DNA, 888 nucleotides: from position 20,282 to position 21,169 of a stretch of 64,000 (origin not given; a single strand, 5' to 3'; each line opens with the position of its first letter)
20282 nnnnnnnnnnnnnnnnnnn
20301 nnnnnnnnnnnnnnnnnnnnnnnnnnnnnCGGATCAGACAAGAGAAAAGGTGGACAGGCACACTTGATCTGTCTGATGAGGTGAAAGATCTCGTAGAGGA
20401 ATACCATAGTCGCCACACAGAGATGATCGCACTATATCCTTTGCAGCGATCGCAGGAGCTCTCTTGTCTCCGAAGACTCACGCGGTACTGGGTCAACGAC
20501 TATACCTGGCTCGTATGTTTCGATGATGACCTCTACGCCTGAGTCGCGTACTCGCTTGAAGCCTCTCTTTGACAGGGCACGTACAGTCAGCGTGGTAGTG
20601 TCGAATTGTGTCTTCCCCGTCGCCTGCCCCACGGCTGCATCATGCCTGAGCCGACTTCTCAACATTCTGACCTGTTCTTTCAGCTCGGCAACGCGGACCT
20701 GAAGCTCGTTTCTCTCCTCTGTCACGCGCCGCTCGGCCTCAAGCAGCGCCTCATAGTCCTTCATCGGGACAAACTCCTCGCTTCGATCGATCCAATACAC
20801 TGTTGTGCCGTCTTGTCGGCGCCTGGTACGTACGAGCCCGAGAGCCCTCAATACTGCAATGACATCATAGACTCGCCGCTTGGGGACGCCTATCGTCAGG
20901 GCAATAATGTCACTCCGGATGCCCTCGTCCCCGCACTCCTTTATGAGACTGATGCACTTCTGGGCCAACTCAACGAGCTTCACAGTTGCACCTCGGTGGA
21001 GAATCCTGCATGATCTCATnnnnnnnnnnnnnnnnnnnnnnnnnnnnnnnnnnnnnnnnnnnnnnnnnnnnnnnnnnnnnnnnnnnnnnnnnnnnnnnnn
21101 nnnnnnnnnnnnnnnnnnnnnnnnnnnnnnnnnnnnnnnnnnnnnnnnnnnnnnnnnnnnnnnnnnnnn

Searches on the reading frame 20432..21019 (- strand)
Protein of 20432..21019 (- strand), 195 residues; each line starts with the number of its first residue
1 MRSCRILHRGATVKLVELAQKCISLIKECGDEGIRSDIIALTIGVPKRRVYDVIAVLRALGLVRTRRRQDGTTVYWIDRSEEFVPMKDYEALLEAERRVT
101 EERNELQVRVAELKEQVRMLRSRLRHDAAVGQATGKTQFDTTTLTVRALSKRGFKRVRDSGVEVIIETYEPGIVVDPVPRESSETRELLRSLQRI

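Call 3: search_protein_families(library=pfam, proteins=[window:20432-21019:-], max_evalue=0.01)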
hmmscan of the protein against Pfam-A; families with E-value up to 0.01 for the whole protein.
window:20432-21019:- (195 aa): 3 families
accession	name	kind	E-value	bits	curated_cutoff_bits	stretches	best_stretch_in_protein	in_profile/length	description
PF02319.26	E2F_TDP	-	4.3e-09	36.4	25.7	1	15-76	5-63/65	E2F/DP family winged-helix DNA-binding domain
PF01978.25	TrmB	-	0.00018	21.7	25.6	1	38-75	27-62/68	Sugar-specific transcriptional regulator TrmB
PF07927.17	HicA_toxin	-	0.0056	17.2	27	0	146-180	5-38/58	HicA toxin of bacterial toxin-antitoxin,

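Call 15: search_solved_structures(query=window:20432-20983:-, max_evalue=1, show_alignments=3)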
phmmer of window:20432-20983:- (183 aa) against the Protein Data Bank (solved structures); distinct sequences matched with E-value up to 1: 4.
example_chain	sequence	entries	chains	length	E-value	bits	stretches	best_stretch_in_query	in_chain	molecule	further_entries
1cf7_A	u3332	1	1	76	0.0021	20.9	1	6-56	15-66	PROTEIN (TRANSCRIPTION FACTOR E2F-4)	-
4yo2_A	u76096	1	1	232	0.22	14.3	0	22-53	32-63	Transcription factor E2F8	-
5n08_A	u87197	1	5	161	0.33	13.7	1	14-63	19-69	HTH-type transcriptional repressor NsrR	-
5n07_A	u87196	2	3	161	0.5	13.2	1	14-62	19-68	HTH-type transcriptional repressor NsrR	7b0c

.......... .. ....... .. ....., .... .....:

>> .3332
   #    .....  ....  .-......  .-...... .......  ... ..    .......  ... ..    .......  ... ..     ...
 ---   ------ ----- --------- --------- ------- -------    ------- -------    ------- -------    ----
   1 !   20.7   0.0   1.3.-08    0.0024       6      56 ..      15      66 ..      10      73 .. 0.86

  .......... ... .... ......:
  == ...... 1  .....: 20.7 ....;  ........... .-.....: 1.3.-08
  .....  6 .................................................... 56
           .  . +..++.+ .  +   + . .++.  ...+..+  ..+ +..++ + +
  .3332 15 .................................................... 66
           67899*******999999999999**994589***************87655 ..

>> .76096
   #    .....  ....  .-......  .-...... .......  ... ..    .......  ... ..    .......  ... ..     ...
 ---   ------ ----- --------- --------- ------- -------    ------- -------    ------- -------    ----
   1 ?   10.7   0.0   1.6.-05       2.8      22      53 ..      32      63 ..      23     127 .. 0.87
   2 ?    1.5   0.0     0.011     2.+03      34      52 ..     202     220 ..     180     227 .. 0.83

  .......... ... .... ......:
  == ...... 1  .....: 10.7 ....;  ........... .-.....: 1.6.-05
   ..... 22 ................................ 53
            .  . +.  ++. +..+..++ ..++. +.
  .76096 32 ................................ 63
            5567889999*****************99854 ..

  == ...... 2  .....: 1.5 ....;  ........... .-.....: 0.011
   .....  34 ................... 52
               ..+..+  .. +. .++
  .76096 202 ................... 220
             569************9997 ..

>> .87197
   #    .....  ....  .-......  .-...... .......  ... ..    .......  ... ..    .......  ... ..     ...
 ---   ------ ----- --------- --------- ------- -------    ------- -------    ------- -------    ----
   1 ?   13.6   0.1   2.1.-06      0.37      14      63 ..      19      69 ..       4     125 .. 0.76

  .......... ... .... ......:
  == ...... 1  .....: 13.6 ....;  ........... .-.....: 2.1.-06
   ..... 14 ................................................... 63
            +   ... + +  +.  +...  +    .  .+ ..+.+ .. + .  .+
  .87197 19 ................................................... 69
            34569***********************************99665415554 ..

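Call 19: search_protein_families(library=ncbifam, proteins=[window:20432-20983:-], max_evalue=0.01)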
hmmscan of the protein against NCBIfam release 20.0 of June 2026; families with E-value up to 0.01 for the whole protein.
window:20432-20983:- (183 aa): 1 family
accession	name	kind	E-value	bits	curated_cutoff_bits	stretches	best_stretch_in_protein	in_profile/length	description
NF010725.0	PRK14127.1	equivalog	0.0076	16.6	91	0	74-128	38-90/111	cell division regulator GpsB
